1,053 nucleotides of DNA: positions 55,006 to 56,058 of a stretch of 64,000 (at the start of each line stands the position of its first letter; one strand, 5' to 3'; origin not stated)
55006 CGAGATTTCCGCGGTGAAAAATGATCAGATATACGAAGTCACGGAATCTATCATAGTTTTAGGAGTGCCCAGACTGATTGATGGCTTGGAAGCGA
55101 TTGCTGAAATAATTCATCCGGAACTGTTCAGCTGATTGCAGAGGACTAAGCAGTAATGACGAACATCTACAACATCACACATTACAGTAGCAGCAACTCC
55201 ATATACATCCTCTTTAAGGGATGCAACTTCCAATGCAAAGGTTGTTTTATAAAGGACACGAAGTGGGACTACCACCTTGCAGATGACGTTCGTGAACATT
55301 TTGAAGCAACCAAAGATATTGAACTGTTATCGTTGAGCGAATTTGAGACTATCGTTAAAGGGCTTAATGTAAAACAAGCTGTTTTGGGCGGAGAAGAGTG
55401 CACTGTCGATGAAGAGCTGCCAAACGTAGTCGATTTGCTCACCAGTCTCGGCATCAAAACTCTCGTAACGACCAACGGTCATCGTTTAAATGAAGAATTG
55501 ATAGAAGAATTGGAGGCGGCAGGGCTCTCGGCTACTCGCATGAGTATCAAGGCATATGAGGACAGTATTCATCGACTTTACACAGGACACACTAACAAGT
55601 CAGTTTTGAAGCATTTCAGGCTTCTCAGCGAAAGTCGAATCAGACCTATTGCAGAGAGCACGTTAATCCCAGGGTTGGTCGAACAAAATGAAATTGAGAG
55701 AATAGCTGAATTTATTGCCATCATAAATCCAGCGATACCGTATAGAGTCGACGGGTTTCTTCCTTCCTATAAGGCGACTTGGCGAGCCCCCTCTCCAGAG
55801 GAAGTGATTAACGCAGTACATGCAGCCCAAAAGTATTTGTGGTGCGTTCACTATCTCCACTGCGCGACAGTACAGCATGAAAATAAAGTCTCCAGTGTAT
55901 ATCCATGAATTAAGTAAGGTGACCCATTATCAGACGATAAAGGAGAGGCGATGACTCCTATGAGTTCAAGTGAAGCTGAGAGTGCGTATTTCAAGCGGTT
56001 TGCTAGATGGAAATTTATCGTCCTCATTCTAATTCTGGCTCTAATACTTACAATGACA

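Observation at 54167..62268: FhuD/BtuF-type ABC importer wired to four radical SAM enzymes: candidate anaerobic tetrapyrrole or metal-chelate uptake-and-remodelling locus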

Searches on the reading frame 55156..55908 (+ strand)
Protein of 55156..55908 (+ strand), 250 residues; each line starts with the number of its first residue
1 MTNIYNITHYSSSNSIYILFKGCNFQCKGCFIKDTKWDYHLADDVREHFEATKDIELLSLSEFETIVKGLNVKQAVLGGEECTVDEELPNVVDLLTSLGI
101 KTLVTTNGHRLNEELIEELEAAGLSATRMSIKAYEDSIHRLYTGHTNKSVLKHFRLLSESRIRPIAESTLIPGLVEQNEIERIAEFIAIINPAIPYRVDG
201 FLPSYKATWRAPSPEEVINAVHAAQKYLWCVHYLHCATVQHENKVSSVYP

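Call 4: search_protein_families(library=pfam, proteins=[window:55156-55908:+], max_evalue=0.01)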
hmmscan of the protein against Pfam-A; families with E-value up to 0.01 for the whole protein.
window:55156-55908:+ (250 aa): 2 families
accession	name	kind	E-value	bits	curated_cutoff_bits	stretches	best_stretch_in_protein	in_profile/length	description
PF04055.27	Radical_SAM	-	1.5e-20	74.5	29.5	1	17-186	1-165/166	Radical SAM superfamily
PF13353.11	Fer4_12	-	2.7e-05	24.9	22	1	18-115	10-98/137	4Fe-4S single cluster domain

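Call 5: search_protein_families(library=ncbifam, proteins=[window:55156-55908:+], max_evalue=0.01)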
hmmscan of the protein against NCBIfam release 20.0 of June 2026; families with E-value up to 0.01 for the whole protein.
window:55156-55908:+ (250 aa): 38 families (the best 25 are shown)
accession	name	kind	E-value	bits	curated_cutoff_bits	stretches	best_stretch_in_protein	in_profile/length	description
NF038283.1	viperin_w_prok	equivalog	1.7e-12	47.1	180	1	19-142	8-125/281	viperin family antiviral radical SAM protein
TIGR04041.1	activase_YjjW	hypoth_equivalog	3.8e-11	42.9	250.2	1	77-203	114-240/276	YjjW family glycine radical enzyme activase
TIGR02495.1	NrdG2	equivalog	8.4e-10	38.3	131.15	1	9-188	12-181/193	anaerobic ribonucleoside-triphosphate reductase activating protein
TIGR04317.1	W_rSAM_matur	equivalog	9.5e-10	38.1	380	1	20-164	11-143/349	tungsten cofactor oxidoreductase radical SAM maturase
NF043069.1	T4HPD_activ_SAM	equivalog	3.4e-09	36.5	425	1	77-191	130-243/299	trans-4-hydroxy-L-proline dehydratase activase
TIGR02493.1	PFLA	equivalog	3.5e-09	36.4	231.75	1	17-190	19-186/235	pyruvate formate-lyase-activating protein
NF008356.0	PRK11145.1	equivalog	7.8e-09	35.2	375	1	18-189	25-190/246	pyruvate formate lyase 1-activating protein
TIGR02666.1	moaA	equivalog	1.1e-08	34.4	284.05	1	22-187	19-180/336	GTP 3',8-cyclase MoaA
TIGR02668.1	moaA_archaeal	equivalog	1.8e-08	33.7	325.25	1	21-188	18-174/303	GTP 3',8-cyclase MoaA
NF045646.2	rSAM_Se_TrsS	equivalog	2.3e-08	33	490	1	21-189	94-253/441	radical SAM (seleno)protein TrsS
NF001199.0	PRK00164.2-1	equivalog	4.5e-08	32.6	231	1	56-187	40-175/308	GTP 3',8-cyclase MoaA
NF048010.1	SfplDhtActHpsHDes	equivalog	1.2e-07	30.9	430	1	98-198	159-260/298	(2S)-3-sulfopropanediol dehydratase activating enzyme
TIGR02494.1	PFLE_PFLC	subfamily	4.9e-07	29.3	174.35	1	78-188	131-240/293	glycyl-radical enzyme activating protein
NF045702.1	rSAM_GDGT_ether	equivalog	9.4e-07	27.8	450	1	21-187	94-250/486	tetraether lipid synthase Tes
TIGR04054.1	rSAM_NirJ1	equivalog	4.9e-06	25.4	650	1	17-136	40-147/387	putative heme d1 biosynthesis radical SAM protein NirJ1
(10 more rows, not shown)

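Call 7: find_homologous_proteins(query=window:55156-55908:+, max_evalue=0.00001)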
Query window:55156-55908:+ (250 aa): 41 proteins with E <= 0.00001 among 1002 candidates.
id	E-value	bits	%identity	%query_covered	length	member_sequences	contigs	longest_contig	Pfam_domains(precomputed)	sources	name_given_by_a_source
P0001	8.4e-153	525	92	100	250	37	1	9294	PF04055.28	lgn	-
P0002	2.5e-137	474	84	100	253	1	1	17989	PF04055.28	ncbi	-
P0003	1.0e-120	420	75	100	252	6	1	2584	PF04055.28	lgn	-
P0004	2.3e-108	379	68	100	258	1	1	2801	PF04055.28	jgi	jgi:pyruvate-formate lyase-activating enzyme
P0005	8.0e-107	374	68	100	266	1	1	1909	PF04055.28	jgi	jgi:pyruvate-formate lyase-activating enzyme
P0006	1.3e-106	374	66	100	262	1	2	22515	PF04055.28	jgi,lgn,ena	-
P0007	2.6e-100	353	64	100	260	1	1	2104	PF04055.28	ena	-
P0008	4.8e-98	346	62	100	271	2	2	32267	PF04055.28,PF19238.6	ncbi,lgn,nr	ncbi:MAG: radical SAM protein [Nitrososphaerota archaeon]|nr:radical SAM protein [Candidatus Bathyar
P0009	1.6e-97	344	63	100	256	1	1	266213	PF04055.28,PF13353.12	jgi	jgi:pyruvate-formate lyase-activating enzyme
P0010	1.3e-95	338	62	100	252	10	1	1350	PF04055.28,PF19238.6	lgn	-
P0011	3.0e-95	336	60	100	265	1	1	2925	PF04055.28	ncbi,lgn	-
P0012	1.8e-94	334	60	100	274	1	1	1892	PF04055.28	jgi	jgi:pyruvate formate lyase activating enzyme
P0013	2.5e-94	333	61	100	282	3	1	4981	PF04055.28,PF19238.6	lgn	-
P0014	3.1e-94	333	60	100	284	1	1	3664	PF04055.28,PF19238.6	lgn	-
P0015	1.4e-92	328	60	100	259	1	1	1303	PF04055.28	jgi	jgi:pyruvate-formate lyase-activating enzyme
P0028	9.3e-82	292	54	100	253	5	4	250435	PF04055.28,PF13353.12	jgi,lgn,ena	-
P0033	2.4e-75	271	50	100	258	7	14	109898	PF04055.28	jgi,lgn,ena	jgi:pyruvate-formate lyase-activating enzyme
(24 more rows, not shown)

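Call 8: find_encoding_contigs(protein=window:55156-55908:+, flank=10000, max_places=6)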
Protein window:55156-55908:+ (250 aa): 1 contig read that carries it; 1 place shown.
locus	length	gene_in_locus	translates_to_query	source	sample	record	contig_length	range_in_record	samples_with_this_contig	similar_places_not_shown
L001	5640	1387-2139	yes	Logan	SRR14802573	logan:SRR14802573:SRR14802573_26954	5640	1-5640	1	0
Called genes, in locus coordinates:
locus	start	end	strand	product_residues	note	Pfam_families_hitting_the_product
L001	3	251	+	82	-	?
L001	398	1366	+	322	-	PF01497:Peripla_BP_2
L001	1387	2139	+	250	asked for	PF04055:Radical_SAM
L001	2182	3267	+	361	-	PF01032:FecCD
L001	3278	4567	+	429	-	PF13476:AAA_23 (weak), PF00005:ABC_tran, PF02463:SMC_N (weak), PF13304:AAA_21 (faint), PF27219:MJ0874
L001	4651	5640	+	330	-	?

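Call 9: find_encoding_contigs(protein=P0009, flank=10000, max_places=2)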
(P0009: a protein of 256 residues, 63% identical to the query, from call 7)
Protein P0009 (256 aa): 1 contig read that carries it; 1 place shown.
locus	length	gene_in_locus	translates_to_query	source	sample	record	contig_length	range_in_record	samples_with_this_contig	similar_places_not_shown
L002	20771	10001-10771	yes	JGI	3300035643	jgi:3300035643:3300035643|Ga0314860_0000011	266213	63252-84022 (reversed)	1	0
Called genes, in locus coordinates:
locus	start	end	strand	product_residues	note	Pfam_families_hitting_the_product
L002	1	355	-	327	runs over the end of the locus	PF00005:ABC_tran, PF08352:oligo_HPY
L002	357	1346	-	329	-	PF00005:ABC_tran, PF13304:AAA_21 (weak), PF08352:oligo_HPY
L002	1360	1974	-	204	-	PF00528:BPD_transp_1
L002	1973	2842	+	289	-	PF00496:SBP_bac_5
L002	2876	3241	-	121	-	-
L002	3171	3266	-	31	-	-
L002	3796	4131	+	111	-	-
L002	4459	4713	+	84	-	-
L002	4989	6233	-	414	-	PF03600:CitMHS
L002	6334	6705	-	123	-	PF01741:MscL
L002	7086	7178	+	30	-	-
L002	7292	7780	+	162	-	-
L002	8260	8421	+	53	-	-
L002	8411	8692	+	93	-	-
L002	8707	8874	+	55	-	-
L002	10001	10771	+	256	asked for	PF13353:Fer4_12 (weak), PF04055:Radical_SAM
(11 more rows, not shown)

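Call 10: find_encoding_contigs(protein=P0028, flank=10000, max_places=2)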
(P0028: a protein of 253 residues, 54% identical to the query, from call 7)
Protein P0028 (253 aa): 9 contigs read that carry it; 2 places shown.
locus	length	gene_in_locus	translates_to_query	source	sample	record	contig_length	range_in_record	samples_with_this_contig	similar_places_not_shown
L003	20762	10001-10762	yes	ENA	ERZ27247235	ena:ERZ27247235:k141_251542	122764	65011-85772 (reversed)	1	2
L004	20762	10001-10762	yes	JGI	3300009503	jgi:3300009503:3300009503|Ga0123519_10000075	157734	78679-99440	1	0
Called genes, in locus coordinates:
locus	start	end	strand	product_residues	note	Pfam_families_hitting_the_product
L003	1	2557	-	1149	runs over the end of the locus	PF00317:Ribonuc_red_lgN, PF14890:Intein_splicing, PF14528:LAGLIDADG_3, PF02867:Ribonuc_red_lgC, PF12637:TSCPD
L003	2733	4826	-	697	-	PF12840:HTH_20 (weak), PF24038:DUF7347, PF03477:ATP-cone (weak), PF13597:NRDD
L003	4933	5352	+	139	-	-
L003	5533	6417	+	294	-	PF04055:Radical_SAM, PF13186:SPASM (weak)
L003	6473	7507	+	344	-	PF01497:Peripla_BP_2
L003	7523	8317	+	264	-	PF13200:DUF4015, PF16126:DUF4838 (weak)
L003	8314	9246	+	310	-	PF13353:Fer4_12, PF04055:Radical_SAM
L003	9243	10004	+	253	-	PF01955:CbiZ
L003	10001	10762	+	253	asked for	PF04055:Radical_SAM, PF13353:Fer4_12 (weak)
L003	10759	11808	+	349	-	PF01032:FecCD, PF00950:ABC-3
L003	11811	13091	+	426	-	PF00005:ABC_tran, PF13304:AAA_21 (faint), PF27219:MJ0874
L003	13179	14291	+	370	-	PF00155:Aminotran_1_2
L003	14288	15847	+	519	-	PF01656:CbiA, PF13500:AAA_26, PF07685:GATase_3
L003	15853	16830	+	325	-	PF03186:CobD_Cbib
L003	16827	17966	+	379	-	PF01955:CbiZ, PF04608:PgpA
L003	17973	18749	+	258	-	PF02654:CobS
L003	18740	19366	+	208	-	PF00483:NTP_transferase (weak), PF01128:IspD, PF02348:CTP_transf_3, PF12804:NTP_transf_3, PF01983:CofC (weak)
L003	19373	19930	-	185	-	PF09339:HTH_IclR (faint), PF12802:MarR_2 (faint), PF24034:DUF7343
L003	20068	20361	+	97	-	-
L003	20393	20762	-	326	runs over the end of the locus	-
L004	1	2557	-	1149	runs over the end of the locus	PF00317:Ribonuc_red_lgN, PF14890:Intein_splicing, PF14528:LAGLIDADG_3, PF02867:Ribonuc_red_lgC, PF12637:TSCPD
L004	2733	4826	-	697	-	PF12840:HTH_20 (weak), PF24038:DUF7347, PF03477:ATP-cone (weak), PF13597:NRDD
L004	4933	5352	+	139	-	-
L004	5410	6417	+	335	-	PF04055:Radical_SAM, PF13186:SPASM (weak)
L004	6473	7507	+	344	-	PF01497:Peripla_BP_2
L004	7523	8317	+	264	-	PF13200:DUF4015, PF16126:DUF4838 (weak)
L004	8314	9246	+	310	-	PF13353:Fer4_12, PF04055:Radical_SAM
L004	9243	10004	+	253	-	PF01955:CbiZ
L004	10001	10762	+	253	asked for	PF04055:Radical_SAM, PF13353:Fer4_12 (weak)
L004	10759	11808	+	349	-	PF01032:FecCD, PF00950:ABC-3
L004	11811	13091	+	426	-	PF00005:ABC_tran, PF13304:AAA_21 (faint), PF27219:MJ0874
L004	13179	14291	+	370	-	PF00155:Aminotran_1_2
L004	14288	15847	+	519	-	PF01656:CbiA, PF13500:AAA_26, PF07685:GATase_3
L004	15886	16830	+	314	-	PF03186:CobD_Cbib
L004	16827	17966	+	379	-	PF01955:CbiZ, PF04608:PgpA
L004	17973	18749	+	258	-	PF02654:CobS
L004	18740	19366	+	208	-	PF00483:NTP_transferase (weak), PF01128:IspD, PF02348:CTP_transf_3, PF12804:NTP_transf_3, PF01983:CofC (weak)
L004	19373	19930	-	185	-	PF09339:HTH_IclR (faint), PF12802:MarR_2 (faint), PF24034:DUF7343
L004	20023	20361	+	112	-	-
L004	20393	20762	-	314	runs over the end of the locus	-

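Call 11: find_encoding_contigs(protein=P0033, flank=10000, max_places=3)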
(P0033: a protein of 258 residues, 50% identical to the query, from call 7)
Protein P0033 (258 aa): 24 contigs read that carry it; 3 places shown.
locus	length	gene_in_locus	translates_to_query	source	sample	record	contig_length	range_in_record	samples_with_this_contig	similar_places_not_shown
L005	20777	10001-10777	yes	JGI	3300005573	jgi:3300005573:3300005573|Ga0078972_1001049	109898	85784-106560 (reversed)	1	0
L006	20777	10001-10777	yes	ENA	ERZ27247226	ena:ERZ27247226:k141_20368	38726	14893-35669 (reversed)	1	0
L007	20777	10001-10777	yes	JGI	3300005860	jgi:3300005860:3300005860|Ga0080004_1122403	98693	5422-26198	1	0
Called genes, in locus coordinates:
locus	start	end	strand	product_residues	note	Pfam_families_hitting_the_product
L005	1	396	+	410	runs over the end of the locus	PF12704:MacB_PCD, PF02687:FtsX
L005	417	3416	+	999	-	PF13620:CarboxypepD_reg (weak)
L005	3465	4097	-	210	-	PF00483:NTP_transferase (weak), PF01128:IspD, PF02348:CTP_transf_3, PF12804:NTP_transf_3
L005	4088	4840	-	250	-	PF02654:CobS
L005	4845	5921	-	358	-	PF01955:CbiZ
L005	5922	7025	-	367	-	-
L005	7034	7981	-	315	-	PF03186:CobD_Cbib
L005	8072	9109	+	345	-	PF01497:Peripla_BP_2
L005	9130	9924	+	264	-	PF13200:DUF4015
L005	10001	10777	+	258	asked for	PF04055:Radical_SAM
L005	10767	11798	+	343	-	PF01032:FecCD, PF00950:ABC-3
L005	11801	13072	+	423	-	PF02463:SMC_N (faint), PF00005:ABC_tran, PF13304:AAA_21 (faint), PF27219:MJ0874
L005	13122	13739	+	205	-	PF21715:CggR_N, PF22167:PH0730-like_N, PF14544:DUF4443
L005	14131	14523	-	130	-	PF13384:HTH_23 (weak)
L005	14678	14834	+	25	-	-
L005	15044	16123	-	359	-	PF00005:ABC_tran, PF13304:AAA_21 (faint), PF08402:TOBE_2 (weak)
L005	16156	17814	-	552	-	PF00528:BPD_transp_1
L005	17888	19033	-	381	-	PF01547:SBP_bac_1, PF13416:SBP_bac_8, PF13531:SBP_bac_11, PF13343:SBP_bac_6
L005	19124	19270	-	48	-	-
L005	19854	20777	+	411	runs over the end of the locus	PF00890:FAD_binding_2 (faint), PF01494:FAD_binding_3 (faint), PF01946:Thi4 (faint), PF03486:HI0933_like (faint), PF07992:Pyr_redox_2, PF13738:Pyr_redox_3, PF00070:Pyr_redox, PF18267:Rubredoxin_C, +2 more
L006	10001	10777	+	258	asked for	PF04055:Radical_SAM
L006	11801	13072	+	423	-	PF02463:SMC_N (faint), PF00005:ABC_tran, PF13304:AAA_21 (faint), PF27219:MJ0874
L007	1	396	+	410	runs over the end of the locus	PF12704:MacB_PCD, PF02687:FtsX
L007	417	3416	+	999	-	PF13620:CarboxypepD_reg (weak)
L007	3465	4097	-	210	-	PF00483:NTP_transferase, PF01128:IspD, PF02348:CTP_transf_3, PF12804:NTP_transf_3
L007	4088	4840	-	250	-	PF02654:CobS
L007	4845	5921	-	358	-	PF01955:CbiZ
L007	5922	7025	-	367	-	-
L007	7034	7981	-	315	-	PF03186:CobD_Cbib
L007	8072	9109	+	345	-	PF01497:Peripla_BP_2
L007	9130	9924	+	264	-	PF13200:DUF4015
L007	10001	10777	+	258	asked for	PF04055:Radical_SAM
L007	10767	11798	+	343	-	PF01032:FecCD, PF00950:ABC-3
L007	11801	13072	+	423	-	PF02463:SMC_N (faint), PF00005:ABC_tran, PF13304:AAA_21 (faint), PF27219:MJ0874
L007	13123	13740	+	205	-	PF21715:CggR_N, PF22167:PH0730-like_N, PF14544:DUF4443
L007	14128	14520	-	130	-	PF13384:HTH_23 (weak)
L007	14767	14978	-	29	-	-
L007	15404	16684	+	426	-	PF01946:Thi4 (faint), PF00890:FAD_binding_2 (faint), PF01494:FAD_binding_3 (faint), PF03486:HI0933_like (faint), PF07992:Pyr_redox_2, PF13738:Pyr_redox_3, PF00070:Pyr_redox, PF18267:Rubredoxin_C, +2 more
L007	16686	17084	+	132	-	-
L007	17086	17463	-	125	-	PF01155:HypA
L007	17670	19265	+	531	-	PF06418:CTP_synth_N, PF00117:GATase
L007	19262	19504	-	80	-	PF01423:LSM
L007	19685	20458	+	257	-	PF21003:NucS_N, PF01939:NucS_C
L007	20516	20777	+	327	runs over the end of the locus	PF00633:HHH (faint), PF14520:HHH_5, PF21999:IMS_HHH_1 (faint), PF00154:RecA_N, PF13481:AAA_25, PF08423:Rad51, PF06745:ATPase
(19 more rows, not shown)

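Call 37: search_solved_structures(query=A2, max_evalue=0.01)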
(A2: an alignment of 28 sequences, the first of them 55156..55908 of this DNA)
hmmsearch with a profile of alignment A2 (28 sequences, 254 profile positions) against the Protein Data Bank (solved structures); distinct sequences matched with E-value up to 0.01: 11.
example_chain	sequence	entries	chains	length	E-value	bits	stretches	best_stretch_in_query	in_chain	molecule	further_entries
2fb2_A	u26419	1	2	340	6.2e-10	42.1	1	22-204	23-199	Molybdenum cofactor biosynthesis protein A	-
1tv7_A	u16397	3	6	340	6.8e-10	42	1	22-204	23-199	Molybdenum cofactor biosynthesis protein A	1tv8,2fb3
3c8f_A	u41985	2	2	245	7.1e-10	41.9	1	18-187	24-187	Pyruvate formate-lyase 1-activating enzyme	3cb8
8fo0_A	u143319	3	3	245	4.3e-09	39.4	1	18-186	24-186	Pyruvate formate-lyase 1-activating enzyme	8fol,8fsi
7tol_A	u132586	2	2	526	1.7e-06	30.9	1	70-188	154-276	glycerol dibiphytanyl glycerol tetraether - macrocyclic archaeol synthase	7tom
7vob_C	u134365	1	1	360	1.8e-05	27.5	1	54-144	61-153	Cytosylglucuronate decarboxylase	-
7voc_C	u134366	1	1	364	1.8e-05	27.5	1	54-144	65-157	Cytosylglucuronate decarboxylase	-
6y1x_A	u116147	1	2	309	0.00066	22.4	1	22-195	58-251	Radical SAM domain protein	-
2z2u_A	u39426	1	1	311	0.0013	21.5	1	75-161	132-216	UPF0026 protein MJ0257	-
6djt_A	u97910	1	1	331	0.0014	21.3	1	75-161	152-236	S-adenosyl-L-methionine-dependent tRNA 4-demethylwyosine synthase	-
3can_A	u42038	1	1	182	0.008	18.8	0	77-190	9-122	Pyruvate-formate lyase-activating enzyme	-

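Call 45: predict_structure(alignment_id=A2)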
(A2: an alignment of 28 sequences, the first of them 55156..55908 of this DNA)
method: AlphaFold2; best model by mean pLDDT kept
length: 250 residues; sequences in the alignment: 28
mean_pLDDT: 93.0   pTM: 0.89
mean pLDDT of the five models: 93.0, 92.8, 92.8, 91.5, 90.2
residues with pLDDT >= 90: 192; 70-90: 50; 50-70: 8; < 50: 0
segments of 3 or more residues with pLDDT < 50: none
pLDDT, mean of each block of 10 residues (from residue 1): 95 93 85 82 89 88 96 94 96 98 96 98 98 97 95 98 98 97 99 97 83 96 98 80 79
secondary structure, 60 per line:
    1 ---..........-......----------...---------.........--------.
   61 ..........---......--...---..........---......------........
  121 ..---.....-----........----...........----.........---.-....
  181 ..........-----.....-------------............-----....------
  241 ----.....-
elements in order: E4-10 E15-20 H43-51 H60-70 E74-79 H88-97 E101-106 H113-122 E126-130 H136-143 H148-158 E163-171 H177-190 E196-200 H214-225 E231-234 E245-249

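Call 48: fold_search(model_id=the predicted structure, library=pdb)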
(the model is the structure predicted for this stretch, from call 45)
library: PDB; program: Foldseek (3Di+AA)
matches with E <= 10: 1630; with E <= 0.001: 159
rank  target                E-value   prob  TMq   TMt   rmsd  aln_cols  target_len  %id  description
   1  3c8f                  1.5e-13  1.00  0.73  0.74   4.2       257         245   17  4Fe-4S-Pyruvate formate-lyase Activating Enzyme with partially disordered AdoMet (released 2008-10-28)
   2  8fo0                  5.3e-13  1.00  0.76  0.78   3.9       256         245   18  The structure of a crystallizable variant of E. coli pyruvate formate-lyase activating enzyme bound to a partially cleav (released 2023-05-24)
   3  3cb8_A                1.6e-11  1.00  0.70  0.72   4.4       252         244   17  4Fe-4S-Pyruvate formate-lyase activating enzyme in complex with AdoMet and a peptide substrate (released 2008-10-28)
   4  7jmb_A                1.7e-10  1.00  0.65  0.62   5.7       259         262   16  Crystal structure of Nitrogenase iron-molybdenum cofactor biosynthesis enzyme NifB from Methanothermobacter thermautot (released 2020-10-28)
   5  2fb2_B                2.6e-10  1.00  0.62  0.48   5.2       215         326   20  Structure of the MoaA Arg17/266/268/Ala triple mutant (released 2006-05-09)
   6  7jma                  4.1e-10  1.00  0.64  0.74   5.8       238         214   17  Crystal structure of the apo form of Nitrogenase iron-molybdenum cofactor biosynthesis enzyme NifB from Methanothermobac (released 2020-10-28)
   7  2fb2_A                4.9e-10  1.00  0.64  0.50   6.1       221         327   20  Structure of the MoaA Arg17/266/268/Ala triple mutant (released 2006-05-09)
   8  6efn                  8.1e-10  1.00  0.65  0.44   3.5       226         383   21  Structure of a RiPP maturase, SkfB (released 2018-10-24)
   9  6y1x_A                9.1e-10  1.00  0.70  0.69   3.8       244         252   18  X-ray structure of the radical SAM protein NifB, a key nitrogenase maturating enzyme (released 2020-06-17)
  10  7bi7_B                1.2e-09  1.00  0.67  0.62   3.0       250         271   16  An Unexpected P-Cluster like Intermediate En Route to the Nitrogenase FeMo-co (released 2021-03-10)
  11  5v1q_B                2.8e-09  1.00  0.63  0.38   4.3       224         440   15  Crystal structure of Streptococcus suis SuiB (released 2017-08-30)
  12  7bi7_A                3.6e-09  1.00  0.67  0.60   3.0       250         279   16  An Unexpected P-Cluster like Intermediate En Route to the Nitrogenase FeMo-co (released 2021-03-10)
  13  1tv7_A                4.9e-09  1.00  0.64  0.50   5.9       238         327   18  Structure of the S-adenosylmethionine dependent Enzyme MoaA (released 2004-08-31)
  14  8hzv_A                6.7e-09  1.00  0.62  0.34   6.8       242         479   17  The crystal structure of a Radical SAM Enzyme DesII (released 2024-07-10)
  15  1tv7_B                8.0e-09  1.00  0.62  0.48   5.4       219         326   18  Structure of the S-adenosylmethionine dependent Enzyme MoaA (released 2004-08-31)
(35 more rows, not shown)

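Call 77: search_protein_representatives(alignment_id=A2)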
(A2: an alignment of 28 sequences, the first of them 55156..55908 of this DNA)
Query: 28 sequences, 254 profile positions. Proteins with E-value up to 0.001 (for the whole library): 10592; up to 1e-10: 414; up to 1e-30: 104. The best 150 are listed.
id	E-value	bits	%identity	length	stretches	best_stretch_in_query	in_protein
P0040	1.0e-109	382.2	-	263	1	1-252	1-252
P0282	5.3e-84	298.0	-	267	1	2-253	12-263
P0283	2.8e-80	285.8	-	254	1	2-251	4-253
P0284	3.2e-79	282.3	-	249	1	2-252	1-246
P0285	1.4e-77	276.9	-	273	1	1-251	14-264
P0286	8.3e-74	264.6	-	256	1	1-251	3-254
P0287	1.1e-70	254.3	-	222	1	33-250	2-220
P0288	2.0e-68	247.0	-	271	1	2-252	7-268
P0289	4.7e-68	245.7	-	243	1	4-240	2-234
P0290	6.3e-68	245.3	-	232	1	1-249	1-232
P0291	7.2e-64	232.0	-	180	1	76-252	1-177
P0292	7.5e-64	231.9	-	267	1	2-252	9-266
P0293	1.4e-62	227.8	-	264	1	1-252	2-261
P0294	9.0e-62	225.1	-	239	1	2-247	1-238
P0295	1.0e-60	221.7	-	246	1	2-248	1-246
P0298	8.7e-57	208.8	-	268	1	2-251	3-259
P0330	1.8e-44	168.5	-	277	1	2-250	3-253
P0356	4.9e-36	140.8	-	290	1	13-243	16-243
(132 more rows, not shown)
